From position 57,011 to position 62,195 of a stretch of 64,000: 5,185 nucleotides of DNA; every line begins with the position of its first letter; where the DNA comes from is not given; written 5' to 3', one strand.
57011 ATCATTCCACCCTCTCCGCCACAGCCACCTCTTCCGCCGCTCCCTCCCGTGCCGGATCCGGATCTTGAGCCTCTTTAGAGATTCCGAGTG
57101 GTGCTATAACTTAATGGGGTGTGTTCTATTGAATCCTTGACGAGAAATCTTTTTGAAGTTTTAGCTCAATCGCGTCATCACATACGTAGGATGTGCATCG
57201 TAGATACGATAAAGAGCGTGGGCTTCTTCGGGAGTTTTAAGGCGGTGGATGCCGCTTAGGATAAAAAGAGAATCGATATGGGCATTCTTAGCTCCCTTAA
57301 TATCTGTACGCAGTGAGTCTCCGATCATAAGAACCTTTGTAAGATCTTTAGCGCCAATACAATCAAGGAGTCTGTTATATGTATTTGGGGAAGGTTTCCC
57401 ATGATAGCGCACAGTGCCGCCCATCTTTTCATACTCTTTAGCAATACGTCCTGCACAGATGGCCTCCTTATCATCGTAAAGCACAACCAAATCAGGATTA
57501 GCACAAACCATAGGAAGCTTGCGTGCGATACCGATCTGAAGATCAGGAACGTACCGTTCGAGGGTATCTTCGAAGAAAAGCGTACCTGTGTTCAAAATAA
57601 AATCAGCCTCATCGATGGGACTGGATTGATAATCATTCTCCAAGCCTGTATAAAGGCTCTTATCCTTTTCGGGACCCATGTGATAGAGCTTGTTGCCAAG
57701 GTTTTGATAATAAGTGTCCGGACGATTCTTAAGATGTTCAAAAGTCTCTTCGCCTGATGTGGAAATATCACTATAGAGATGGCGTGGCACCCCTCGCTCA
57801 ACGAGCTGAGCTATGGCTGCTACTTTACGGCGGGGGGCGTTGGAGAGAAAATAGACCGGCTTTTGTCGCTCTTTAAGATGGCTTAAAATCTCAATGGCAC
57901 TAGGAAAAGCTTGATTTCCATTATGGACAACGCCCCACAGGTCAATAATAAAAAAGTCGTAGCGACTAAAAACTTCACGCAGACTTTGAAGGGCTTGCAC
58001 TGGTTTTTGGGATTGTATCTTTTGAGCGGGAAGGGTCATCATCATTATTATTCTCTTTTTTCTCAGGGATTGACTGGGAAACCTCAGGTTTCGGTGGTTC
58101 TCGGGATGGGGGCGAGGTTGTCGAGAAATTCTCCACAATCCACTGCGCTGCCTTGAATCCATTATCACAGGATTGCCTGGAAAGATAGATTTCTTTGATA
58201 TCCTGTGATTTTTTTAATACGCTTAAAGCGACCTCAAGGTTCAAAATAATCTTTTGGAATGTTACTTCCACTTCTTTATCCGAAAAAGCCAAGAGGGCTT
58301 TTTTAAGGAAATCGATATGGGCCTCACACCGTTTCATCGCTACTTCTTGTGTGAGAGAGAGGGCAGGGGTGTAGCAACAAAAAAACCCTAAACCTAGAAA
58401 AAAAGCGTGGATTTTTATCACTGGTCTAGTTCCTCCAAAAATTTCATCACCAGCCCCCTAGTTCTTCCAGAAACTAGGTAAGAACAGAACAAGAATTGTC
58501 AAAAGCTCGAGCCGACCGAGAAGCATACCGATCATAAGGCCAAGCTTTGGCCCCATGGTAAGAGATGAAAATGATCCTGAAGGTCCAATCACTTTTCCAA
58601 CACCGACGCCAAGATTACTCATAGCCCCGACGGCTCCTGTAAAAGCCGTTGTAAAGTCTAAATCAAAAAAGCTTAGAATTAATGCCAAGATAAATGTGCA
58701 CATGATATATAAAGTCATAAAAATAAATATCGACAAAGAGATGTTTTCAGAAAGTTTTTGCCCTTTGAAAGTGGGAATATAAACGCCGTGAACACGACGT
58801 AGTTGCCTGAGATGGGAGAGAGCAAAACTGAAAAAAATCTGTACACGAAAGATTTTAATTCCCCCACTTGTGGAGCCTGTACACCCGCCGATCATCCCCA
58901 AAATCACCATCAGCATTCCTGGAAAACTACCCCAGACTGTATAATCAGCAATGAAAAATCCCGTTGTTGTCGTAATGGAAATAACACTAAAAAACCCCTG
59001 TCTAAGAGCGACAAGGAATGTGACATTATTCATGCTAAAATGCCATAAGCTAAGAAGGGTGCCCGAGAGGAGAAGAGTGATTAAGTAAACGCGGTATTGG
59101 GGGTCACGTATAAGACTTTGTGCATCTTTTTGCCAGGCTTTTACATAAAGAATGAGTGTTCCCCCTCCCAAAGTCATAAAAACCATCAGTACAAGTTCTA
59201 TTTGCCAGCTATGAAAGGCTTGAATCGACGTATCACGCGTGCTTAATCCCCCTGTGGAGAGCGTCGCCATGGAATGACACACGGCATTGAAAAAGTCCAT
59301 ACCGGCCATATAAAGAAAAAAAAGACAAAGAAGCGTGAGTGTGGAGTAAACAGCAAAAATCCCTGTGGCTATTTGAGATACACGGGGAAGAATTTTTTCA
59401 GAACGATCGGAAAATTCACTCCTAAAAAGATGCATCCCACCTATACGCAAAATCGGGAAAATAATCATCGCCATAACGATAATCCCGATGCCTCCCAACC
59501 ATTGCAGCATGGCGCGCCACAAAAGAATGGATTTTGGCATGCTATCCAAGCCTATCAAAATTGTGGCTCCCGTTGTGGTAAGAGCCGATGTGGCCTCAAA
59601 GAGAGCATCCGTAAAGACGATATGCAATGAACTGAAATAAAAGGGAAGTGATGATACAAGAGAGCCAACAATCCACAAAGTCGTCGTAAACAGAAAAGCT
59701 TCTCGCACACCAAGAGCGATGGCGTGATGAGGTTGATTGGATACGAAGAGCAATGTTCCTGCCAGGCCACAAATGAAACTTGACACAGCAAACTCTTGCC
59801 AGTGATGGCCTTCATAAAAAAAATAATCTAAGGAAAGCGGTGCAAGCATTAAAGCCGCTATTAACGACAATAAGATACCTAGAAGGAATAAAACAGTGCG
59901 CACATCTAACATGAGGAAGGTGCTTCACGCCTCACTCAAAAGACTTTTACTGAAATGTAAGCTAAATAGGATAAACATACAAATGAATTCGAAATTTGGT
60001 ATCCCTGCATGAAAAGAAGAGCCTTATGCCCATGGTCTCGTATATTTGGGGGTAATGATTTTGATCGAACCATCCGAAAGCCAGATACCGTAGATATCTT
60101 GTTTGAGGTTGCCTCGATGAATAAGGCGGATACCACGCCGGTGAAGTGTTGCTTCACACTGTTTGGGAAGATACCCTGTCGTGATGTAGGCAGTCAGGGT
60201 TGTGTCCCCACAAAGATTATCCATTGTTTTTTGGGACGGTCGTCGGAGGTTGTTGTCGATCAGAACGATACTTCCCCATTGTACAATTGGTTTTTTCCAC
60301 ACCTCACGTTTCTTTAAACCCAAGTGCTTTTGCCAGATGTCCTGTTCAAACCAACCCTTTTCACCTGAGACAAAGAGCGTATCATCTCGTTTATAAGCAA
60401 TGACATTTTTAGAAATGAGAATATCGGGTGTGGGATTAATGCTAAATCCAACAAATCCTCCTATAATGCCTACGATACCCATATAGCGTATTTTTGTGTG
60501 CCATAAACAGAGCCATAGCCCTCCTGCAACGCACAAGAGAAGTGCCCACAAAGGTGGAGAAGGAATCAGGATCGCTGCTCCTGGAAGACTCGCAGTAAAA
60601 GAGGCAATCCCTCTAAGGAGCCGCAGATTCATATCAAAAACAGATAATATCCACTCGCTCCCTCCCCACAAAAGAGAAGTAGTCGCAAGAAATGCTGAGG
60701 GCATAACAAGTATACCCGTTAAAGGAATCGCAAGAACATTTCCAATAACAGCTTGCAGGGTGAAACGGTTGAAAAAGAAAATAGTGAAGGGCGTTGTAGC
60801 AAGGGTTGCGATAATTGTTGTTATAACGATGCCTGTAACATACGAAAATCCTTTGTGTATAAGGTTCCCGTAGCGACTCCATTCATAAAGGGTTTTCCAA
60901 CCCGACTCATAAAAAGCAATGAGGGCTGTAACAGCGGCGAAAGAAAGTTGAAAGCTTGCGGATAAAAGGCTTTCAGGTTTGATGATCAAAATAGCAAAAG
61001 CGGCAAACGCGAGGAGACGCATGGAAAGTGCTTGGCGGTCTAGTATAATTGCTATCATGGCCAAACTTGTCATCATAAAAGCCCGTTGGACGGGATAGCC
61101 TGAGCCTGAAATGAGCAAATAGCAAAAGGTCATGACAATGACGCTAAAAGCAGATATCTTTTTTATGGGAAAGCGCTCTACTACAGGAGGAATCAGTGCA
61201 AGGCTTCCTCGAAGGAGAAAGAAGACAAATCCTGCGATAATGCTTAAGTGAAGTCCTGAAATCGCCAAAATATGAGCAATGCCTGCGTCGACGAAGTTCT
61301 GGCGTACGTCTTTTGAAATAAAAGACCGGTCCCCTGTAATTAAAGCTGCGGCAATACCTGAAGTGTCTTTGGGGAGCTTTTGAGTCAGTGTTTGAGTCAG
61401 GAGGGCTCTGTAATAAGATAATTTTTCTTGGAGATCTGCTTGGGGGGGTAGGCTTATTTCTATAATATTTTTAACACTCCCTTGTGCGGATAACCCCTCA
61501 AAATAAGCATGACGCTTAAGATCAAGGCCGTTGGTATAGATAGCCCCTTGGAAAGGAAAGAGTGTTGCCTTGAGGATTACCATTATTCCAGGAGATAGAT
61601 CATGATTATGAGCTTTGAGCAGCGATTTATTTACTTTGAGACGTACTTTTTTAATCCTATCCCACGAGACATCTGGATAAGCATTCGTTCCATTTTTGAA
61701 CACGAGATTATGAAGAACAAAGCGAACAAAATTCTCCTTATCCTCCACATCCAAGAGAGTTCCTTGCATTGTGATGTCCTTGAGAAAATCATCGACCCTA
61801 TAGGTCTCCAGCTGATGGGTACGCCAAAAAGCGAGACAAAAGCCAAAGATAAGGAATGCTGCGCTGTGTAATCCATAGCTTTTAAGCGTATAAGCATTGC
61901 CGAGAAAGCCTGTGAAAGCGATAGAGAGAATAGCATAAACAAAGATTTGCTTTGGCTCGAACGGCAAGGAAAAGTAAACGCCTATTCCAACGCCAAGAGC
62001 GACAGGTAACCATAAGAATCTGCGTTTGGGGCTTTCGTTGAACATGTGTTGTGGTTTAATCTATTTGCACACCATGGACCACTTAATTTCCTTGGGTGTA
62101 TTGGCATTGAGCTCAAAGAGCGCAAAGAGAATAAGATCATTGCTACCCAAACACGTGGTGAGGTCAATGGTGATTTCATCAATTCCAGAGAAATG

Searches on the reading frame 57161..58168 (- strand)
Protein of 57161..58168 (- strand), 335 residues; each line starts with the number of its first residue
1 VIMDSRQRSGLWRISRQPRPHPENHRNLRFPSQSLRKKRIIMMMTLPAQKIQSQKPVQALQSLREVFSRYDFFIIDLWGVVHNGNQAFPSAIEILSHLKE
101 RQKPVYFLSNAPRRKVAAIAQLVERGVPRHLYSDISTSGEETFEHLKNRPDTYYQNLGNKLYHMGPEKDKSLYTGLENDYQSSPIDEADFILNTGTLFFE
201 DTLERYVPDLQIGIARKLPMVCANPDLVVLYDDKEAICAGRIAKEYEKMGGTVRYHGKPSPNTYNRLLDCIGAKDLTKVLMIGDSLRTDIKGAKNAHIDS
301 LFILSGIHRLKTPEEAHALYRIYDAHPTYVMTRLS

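Call 4: search_protein_families(library=pfam, proteins=[window:57161-58168:-], max_evalue=0.01)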
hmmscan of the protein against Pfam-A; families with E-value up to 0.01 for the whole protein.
window:57161-58168:- (335 aa): 4 families
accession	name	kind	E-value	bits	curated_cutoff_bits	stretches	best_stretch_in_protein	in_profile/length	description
PF13344.12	Hydrolase_6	-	1.3e-15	57.7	27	1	73-173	1-95/101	Haloacid dehalogenase-like hydrolase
PF00702.32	Hydrolase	-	1.2e-13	52.3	26.4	2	241-297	130-191/191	haloacid dehalogenase-like hydrolase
PF13242.12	Hydrolase_like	-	5.2e-13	49.1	22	1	257-333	3-71/75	HAD-hyrolase-like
PF13419.12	HAD_2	-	4.6e-06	27.3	23.8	1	254-301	131-176/178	Haloacid dehalogenase-like hydrolase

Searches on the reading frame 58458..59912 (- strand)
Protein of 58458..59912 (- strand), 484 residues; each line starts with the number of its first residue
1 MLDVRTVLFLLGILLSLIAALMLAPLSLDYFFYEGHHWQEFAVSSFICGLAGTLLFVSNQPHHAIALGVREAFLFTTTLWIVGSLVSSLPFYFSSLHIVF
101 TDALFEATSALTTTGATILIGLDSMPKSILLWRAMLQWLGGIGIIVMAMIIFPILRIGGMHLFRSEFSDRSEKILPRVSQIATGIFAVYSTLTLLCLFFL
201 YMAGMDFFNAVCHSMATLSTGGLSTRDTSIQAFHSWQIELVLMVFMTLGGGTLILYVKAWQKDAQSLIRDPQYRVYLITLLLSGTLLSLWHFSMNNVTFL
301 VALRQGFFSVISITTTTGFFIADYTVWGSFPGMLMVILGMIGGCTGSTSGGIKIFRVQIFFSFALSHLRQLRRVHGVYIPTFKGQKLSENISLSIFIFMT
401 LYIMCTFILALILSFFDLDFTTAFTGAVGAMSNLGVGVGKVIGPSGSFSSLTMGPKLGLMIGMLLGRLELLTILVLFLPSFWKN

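Call 24: search_protein_families(library=pfam, proteins=[window:58458-59912:-], max_evalue=0.001)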
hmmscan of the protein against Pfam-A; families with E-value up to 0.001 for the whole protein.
window:58458-59912:- (484 aa): 1 family
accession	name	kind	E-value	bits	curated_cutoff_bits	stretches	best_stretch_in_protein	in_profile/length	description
PF02386.22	TrkH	-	3.1e-56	191.3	27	1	39-478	3-491/502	Cation transport protein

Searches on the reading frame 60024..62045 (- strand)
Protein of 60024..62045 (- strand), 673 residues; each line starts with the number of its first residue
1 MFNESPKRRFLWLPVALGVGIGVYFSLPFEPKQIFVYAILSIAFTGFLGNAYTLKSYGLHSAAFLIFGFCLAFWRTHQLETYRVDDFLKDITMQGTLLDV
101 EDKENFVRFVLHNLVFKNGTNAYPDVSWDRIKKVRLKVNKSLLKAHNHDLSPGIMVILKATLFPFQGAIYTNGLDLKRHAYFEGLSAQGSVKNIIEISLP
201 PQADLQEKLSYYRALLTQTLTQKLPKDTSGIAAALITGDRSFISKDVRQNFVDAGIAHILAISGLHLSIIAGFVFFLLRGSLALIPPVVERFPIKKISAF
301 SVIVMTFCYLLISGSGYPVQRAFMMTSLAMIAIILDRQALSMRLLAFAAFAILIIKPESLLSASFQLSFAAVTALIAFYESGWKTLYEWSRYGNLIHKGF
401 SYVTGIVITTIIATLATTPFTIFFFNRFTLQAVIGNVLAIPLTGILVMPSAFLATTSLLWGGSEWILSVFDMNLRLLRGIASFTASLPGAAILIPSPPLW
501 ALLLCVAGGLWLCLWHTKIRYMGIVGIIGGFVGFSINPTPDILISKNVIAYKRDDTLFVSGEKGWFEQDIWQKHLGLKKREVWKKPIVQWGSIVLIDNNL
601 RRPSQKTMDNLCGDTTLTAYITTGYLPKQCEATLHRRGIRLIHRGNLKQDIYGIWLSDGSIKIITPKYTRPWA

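Call 24: search_protein_families(library=pfam, proteins=[window:60024-62045:-], max_evalue=0.001)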
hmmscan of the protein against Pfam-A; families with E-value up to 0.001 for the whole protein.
window:60024-62045:- (673 aa): 2 families
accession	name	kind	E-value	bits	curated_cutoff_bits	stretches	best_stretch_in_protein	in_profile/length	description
PF03772.21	Competence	-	5e-66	223.3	23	1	235-517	1-268/270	Competence protein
PF13567.11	DUF4131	-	4.1e-05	23.8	31.6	1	35-195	6-163/165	Domain of unknown function (DUF4131)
